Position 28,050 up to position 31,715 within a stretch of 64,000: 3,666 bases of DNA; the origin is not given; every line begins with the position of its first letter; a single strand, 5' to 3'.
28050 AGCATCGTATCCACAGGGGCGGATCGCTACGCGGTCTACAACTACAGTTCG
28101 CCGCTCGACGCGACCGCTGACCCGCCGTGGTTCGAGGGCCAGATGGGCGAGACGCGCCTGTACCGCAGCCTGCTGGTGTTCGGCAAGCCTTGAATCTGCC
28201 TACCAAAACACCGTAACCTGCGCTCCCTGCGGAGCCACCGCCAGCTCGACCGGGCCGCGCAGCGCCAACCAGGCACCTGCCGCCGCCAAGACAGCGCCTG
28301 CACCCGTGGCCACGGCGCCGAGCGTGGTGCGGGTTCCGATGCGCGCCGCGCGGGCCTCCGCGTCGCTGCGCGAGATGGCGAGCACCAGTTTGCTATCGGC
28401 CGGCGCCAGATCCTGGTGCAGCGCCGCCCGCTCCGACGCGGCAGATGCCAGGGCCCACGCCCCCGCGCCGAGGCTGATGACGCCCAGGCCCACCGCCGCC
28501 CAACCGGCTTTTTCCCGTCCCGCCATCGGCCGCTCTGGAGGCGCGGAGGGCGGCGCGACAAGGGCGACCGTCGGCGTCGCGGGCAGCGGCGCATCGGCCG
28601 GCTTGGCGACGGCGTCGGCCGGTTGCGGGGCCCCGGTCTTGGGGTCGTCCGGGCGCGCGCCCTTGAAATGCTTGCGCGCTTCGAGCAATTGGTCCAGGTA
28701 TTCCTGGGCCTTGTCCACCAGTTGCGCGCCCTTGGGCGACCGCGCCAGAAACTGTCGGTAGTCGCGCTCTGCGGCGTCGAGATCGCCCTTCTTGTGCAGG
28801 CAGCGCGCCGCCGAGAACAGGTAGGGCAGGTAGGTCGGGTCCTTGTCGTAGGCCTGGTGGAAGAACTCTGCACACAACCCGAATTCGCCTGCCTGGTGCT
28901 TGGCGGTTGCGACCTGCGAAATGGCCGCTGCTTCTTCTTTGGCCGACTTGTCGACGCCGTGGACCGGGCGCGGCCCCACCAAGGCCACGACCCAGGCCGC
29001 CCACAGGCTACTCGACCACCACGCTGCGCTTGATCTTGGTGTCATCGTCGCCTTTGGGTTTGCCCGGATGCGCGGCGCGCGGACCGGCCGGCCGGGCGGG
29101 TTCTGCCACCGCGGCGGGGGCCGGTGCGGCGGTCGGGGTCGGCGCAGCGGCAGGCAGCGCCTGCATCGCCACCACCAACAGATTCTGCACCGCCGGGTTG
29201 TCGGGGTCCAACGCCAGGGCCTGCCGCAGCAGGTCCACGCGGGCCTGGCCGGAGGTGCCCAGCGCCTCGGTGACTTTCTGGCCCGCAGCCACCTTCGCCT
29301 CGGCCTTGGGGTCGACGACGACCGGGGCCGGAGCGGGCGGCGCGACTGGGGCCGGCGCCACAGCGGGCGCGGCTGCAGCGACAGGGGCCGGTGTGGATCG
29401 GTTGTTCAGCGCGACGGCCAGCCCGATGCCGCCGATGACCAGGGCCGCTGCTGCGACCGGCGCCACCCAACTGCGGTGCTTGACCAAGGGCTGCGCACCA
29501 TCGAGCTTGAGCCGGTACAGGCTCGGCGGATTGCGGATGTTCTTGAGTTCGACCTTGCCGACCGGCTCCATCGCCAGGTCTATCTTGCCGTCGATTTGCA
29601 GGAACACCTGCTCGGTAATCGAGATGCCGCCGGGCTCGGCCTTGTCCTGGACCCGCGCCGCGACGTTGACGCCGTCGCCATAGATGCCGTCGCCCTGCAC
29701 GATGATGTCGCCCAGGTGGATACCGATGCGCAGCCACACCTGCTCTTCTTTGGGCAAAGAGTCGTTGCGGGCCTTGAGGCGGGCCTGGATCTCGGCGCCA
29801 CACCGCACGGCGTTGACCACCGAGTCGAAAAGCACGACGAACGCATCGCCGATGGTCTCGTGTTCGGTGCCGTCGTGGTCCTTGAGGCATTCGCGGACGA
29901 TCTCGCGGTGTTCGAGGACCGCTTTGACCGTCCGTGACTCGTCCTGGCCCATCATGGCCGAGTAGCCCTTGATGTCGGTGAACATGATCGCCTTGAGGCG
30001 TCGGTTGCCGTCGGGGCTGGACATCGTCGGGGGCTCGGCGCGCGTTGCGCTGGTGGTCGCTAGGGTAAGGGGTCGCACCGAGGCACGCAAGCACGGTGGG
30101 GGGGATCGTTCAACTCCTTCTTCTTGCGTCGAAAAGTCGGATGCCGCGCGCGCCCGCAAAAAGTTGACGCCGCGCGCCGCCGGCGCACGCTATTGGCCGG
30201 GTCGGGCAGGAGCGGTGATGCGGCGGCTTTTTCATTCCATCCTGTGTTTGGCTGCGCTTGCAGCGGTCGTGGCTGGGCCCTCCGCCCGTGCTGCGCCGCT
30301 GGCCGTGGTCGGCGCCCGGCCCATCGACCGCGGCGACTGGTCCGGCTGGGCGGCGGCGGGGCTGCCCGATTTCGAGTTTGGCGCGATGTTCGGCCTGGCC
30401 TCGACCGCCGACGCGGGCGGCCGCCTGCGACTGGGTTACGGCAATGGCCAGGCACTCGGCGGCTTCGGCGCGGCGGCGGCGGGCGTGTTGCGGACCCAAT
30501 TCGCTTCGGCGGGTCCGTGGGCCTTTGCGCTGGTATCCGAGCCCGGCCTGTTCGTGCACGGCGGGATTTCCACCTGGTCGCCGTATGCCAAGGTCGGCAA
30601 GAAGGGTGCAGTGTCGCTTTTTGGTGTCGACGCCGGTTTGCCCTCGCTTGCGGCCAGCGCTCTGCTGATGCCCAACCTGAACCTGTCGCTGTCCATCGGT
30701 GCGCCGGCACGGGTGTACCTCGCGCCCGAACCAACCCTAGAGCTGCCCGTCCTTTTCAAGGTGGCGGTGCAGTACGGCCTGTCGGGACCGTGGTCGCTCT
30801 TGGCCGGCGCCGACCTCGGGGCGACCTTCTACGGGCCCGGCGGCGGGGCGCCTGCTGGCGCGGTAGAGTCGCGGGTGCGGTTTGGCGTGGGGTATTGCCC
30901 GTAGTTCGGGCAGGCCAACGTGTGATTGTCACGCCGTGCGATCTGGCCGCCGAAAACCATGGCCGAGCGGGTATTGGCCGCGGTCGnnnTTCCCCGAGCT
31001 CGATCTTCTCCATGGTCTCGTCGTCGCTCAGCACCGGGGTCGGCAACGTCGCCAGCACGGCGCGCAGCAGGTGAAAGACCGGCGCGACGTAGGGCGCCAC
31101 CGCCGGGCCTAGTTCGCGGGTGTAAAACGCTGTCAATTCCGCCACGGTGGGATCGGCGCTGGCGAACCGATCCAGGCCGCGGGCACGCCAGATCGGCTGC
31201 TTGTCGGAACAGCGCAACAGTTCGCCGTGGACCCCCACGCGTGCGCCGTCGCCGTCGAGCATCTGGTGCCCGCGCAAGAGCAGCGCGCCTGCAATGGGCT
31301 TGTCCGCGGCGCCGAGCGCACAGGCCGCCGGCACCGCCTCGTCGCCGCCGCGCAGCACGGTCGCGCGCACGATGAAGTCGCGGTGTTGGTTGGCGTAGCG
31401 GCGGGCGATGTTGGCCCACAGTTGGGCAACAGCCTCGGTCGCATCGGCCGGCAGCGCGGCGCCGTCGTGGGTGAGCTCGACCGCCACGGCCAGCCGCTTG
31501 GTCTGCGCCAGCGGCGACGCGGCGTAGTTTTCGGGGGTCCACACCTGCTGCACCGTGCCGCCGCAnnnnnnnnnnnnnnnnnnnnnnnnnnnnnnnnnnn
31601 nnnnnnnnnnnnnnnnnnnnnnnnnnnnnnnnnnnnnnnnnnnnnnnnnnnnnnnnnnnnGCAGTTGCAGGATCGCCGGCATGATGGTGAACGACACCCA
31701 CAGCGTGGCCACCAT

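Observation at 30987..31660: MMPL/HpnN transporter fused through an intact internal lipobox to a lipoprotein domain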

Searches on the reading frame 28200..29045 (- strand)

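Call 20: search_protein_families(library=ncbifam, proteins=[window:28200-29045:-], max_evalue=0.01)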
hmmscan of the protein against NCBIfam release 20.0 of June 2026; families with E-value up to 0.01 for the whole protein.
window:28200-29045:- (281 aa): 0 families

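Call 21: search_protein_families(library=pfam, proteins=[window:28200-29045:-], max_evalue=0.01)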
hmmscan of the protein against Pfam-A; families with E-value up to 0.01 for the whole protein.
window:28200-29045:- (281 aa): 4 families
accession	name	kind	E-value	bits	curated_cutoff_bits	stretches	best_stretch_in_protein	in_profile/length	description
PF07719.23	TPR_2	-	5.4e-05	23.5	27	0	75-105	3-33/34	Tetratricopeptide repeat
PF13181.12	TPR_8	-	0.00085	19.7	25.7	0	75-105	3-33/34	Tetratricopeptide repeat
PF14559.12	TPR_19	-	0.0036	18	25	1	53-94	5-46/68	Tetratricopeptide repeat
PF13428.12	TPR_14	-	0.0086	17.1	23.5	0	78-105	6-33/44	Tetratricopeptide repeat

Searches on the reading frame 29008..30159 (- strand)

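Call 20: search_protein_families(library=ncbifam, proteins=[window:29008-30159:-], max_evalue=0.01)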
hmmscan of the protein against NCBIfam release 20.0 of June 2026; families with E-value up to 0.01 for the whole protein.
window:29008-30159:- (383 aa): 2 families
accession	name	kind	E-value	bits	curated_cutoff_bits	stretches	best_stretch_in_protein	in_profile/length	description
NF058673.1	LipAdnlyCyLipJMY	equivalog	1.3e-16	60.4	800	1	49-208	289-440/449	bifunctional lipase/adenylate cyclase LipJ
TIGR03903.1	TOMM_kin_cyc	equivalog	0.00047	18.1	705.75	1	116-194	360-441/1267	TOMM system kinase/cyclase fusion protein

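Call 21: search_protein_families(library=pfam, proteins=[window:29008-30159:-], max_evalue=0.01)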
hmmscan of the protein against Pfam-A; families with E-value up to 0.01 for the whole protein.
window:29008-30159:- (383 aa): 1 family
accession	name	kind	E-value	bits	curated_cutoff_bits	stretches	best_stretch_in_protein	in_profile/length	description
PF00211.25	Guanylate_cyc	-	7.1e-19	68.5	21.9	1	57-215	10-179/183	Adenylate and Guanylate cyclase catalytic domain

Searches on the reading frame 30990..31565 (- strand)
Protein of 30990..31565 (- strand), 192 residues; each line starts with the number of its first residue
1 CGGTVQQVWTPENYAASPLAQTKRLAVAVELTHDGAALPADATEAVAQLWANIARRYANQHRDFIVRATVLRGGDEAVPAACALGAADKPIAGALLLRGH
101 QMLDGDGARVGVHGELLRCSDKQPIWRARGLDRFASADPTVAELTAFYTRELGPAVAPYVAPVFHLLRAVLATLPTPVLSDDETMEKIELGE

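Call 40: predict_structure(alignment_id=A1)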
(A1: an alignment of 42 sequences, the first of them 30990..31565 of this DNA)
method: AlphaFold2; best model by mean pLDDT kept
length: 192 residues; sequences in the alignment: 42
mean_pLDDT: 95.2   pTM: 0.90
mean pLDDT of the five models: 95.2, 95.2, 94.8, 94.2, 93.2
residues with pLDDT >= 90: 177; 70-90: 12; 50-70: 3; < 50: 0
segments of 3 or more residues with pLDDT < 50: none
pLDDT, mean of each block of 10 residues (from residue 1): 87 96 98 88 96 97 97 90 94 98 95 98 98 97 98 97 98 98 94 67
secondary structure, 60 per line:
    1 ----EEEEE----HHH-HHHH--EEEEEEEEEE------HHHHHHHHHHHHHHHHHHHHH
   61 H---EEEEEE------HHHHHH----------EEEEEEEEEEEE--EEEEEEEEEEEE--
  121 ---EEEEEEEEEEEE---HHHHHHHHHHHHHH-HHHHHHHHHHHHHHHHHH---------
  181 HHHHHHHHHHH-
elements in order: E5-9 H18-21 E24-33 H40-61 E65-70 H77-82 E93-104 E107-118 E124-135 H139-152 H154-171 H181-191

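Call 42: search_protein_representatives(protein=window:30990-31565:-)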
Query: 192 residues. Proteins with E-value up to 0.001 (for the whole library): 194; up to 1e-10: 102; up to 1e-30: 2. The best 150 are listed.
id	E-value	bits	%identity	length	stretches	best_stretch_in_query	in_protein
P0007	3.0e-99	346.8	82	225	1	1-192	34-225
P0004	1.1e-98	345.0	83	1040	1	1-192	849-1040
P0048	3.2e-29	118.5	43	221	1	3-189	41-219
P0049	7.1e-28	114.1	46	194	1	3-192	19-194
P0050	3.8e-26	108.5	42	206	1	6-189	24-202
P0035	4.5e-26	108.2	44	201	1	37-192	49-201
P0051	7.7e-26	107.5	42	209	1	4-189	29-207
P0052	3.8e-25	105.2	39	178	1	7-192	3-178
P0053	6.2e-25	104.5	42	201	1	3-189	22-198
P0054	5.6e-24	101.4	41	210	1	36-192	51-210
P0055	7.9e-24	100.9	41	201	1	40-189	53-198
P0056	9.5e-24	100.7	47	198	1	8-190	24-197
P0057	3.4e-23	98.9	42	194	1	37-190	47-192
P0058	4.7e-23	98.4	44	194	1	3-192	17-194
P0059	7.0e-23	97.8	45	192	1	43-190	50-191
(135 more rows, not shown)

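Call 44: fold_search(model_id=the predicted structure, library=pdb)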
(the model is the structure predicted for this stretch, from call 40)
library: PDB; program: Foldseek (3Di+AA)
matches with E <= 10: 1110; with E <= 0.001: 23
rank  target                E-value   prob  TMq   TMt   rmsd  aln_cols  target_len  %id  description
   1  5t10_B                5.8e-06  1.00  0.42  0.54   7.5       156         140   19  PelC dodecamer from Paraburkholderia phytofirmans, space group P6 (released 2017-03-15)
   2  5t10_C                1.0e-05  1.00  0.41  0.53   7.7       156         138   19  PelC dodecamer from Paraburkholderia phytofirmans, space group P6 (released 2017-03-15)
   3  8z5n_0                1.0e-05  1.00  0.36  0.22   8.4       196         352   13  Cryo-EM structure of the LPHT ring (released 2025-10-22)
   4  5t11_B                1.1e-05  1.00  0.42  0.53   7.5       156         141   19  PelC L103M dodecamer from Paraburkholderia phytofirmans, space group C2 (released 2017-03-15)
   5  5t11_C                1.5e-05  1.00  0.39  0.52   7.3       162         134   19  PelC L103M dodecamer from Paraburkholderia phytofirmans, space group C2 (released 2017-03-15)
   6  5t11_I                1.7e-05  1.00  0.42  0.56   7.4       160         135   21  PelC L103M dodecamer from Paraburkholderia phytofirmans, space group C2 (released 2017-03-15)
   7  5t11_G                2.1e-05  1.00  0.40  0.52   7.6       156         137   18  PelC L103M dodecamer from Paraburkholderia phytofirmans, space group C2 (released 2017-03-15)
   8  5t11_F                2.2e-05  1.00  0.36  0.47   7.8       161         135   17  PelC L103M dodecamer from Paraburkholderia phytofirmans, space group C2 (released 2017-03-15)
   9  5t11_K                2.4e-05  1.00  0.40  0.54   7.7       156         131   18  PelC L103M dodecamer from Paraburkholderia phytofirmans, space group C2 (released 2017-03-15)
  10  5t10_A                2.4e-05  1.00  0.38  0.50   7.7       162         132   21  PelC dodecamer from Paraburkholderia phytofirmans, space group P6 (released 2017-03-15)
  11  5t11_E                2.5e-05  1.00  0.41  0.52   7.7       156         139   19  PelC L103M dodecamer from Paraburkholderia phytofirmans, space group C2 (released 2017-03-15)
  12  5t11_A                4.1e-05  1.00  0.39  0.52   7.8       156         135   18  PelC L103M dodecamer from Paraburkholderia phytofirmans, space group C2 (released 2017-03-15)
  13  5t11_H                4.4e-05  1.00  0.42  0.55   7.3       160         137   22  PelC L103M dodecamer from Paraburkholderia phytofirmans, space group C2 (released 2017-03-15)
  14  5t11_D                6.0e-05  1.00  0.46  0.61   4.9       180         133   18  PelC L103M dodecamer from Paraburkholderia phytofirmans, space group C2 (released 2017-03-15)
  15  5t0z_C                6.8e-05  1.00  0.47  0.55   7.6       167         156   12  PelC from Geobacter metallireducens (released 2017-03-15)
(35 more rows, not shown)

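Call 61: find_related_loci(query=A2, collection=metagenome_contigs, flank=3500)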
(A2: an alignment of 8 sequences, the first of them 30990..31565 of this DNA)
Query A2 (192 aa) in metagenome_contigs; peptide patterns used: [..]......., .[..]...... (x = any residue, [..] = any of these).
251 stretches matched a pattern; 2 encode a relative of the query (tblastn E <= 1e-3); 1 distinct loci.
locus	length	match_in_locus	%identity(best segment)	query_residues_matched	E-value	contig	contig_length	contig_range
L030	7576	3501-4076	83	1-192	3e-101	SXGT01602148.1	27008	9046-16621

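Call 62: find_related_loci(query=A1, collection=genome_contigs, flank=3200)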
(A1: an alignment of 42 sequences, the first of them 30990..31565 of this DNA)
Query A1 (192 aa) in genome_contigs; peptide patterns used: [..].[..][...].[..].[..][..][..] (x = any residue, [..] = any of these).
91 stretches matched a pattern; 83 encode a relative of the query (tblastn E <= 1e-3); the best 80 are kept; 80 distinct loci.
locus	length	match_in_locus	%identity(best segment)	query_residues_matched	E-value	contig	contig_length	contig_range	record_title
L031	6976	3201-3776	83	1-192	1e-99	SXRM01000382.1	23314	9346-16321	MAG: Proteobacteria bacterium isolate F1-140-MAGs058 F1-140__c490904, whole genome shotgun sequence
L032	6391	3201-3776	82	1-192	8e-92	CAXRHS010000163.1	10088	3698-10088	MAG: Myxococcota bacterium isolate CJ01B_8.15 genome assembly, contig: k141_1112044, whole genome shotgun sequence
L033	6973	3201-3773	63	1-192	4e-76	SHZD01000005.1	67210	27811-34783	MAG: Myxococcales bacterium isolate Baikal-deep-G136 BACOMB-C1456, whole genome shotgun sequence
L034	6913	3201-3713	44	13-192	1e-39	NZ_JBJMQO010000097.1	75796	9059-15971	MAG: Archangium sp. isolate H3_16_all_fractions_metab_conc_11_70_0 k255_4929257, whole genome shotgun sequence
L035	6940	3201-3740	44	4-192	4e-38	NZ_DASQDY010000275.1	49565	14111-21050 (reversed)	MAG: Archangium sp. isolate SMAG_U11739 k141_1279662, whole genome shotgun sequence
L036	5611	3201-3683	44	22-192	2e-36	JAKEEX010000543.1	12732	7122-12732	MAG: Myxococcaceae bacterium isolate PMV_1_maxbin.012 PMV_1_maxbin.012.k101_984426, whole genome shotgun sequence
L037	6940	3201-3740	42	4-192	3e-36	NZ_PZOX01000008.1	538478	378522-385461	Vitiosangium sp. GDMCC 1.1324 contig8, whole genome shotgun sequence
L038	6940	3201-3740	42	4-192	3e-36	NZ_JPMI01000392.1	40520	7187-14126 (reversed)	Archangium violaceum Cb vi76 contig00483, whole genome shotgun sequence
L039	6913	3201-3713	43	13-192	4e-36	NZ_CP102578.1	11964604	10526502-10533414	Archangium gephyra strain SDU49 chromosome, complete genome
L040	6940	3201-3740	42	4-192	6e-36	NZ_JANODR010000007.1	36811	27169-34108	MAG: Archangium sp. isolate VAR_17_metabat_108 VAR_17_k141_2828387, whole genome shotgun sequence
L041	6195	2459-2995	43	13-192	4e-35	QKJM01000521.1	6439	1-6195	MAG: Archangium sp. isolate SZUA-606 scaffold_53755, whole genome shotgun sequence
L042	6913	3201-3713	41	13-192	3e-35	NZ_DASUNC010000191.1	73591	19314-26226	MAG: Archangium sp. isolate SMAG_U1589 k141_1844583, whole genome shotgun sequence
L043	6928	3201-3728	43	4-192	3e-35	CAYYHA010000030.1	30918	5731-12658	MAG TPA_asm: uncultured Myxococcia bacterium isolate SRP162660_co1_4 genome assembly, contig: NODE_382_length_30918_cov_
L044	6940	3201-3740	41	4-192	1e-34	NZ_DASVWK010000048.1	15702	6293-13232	MAG: Archangium sp. isolate SMAG_U3368 k141_187519, whole genome shotgun sequence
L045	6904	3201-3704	41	13-192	2e-34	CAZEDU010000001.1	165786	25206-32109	MAG TPA_asm: uncultured Myxococcaceae bacterium isolate binchicken_co179_59 genome assembly, contig: NODE_442_length_165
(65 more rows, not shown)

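Call 82: search_protein_families(library=pfam, proteins=[window:30990-31565:-], max_evalue=10)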
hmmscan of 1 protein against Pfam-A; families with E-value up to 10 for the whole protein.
window:30990-31565:- (192 aa): 0 families
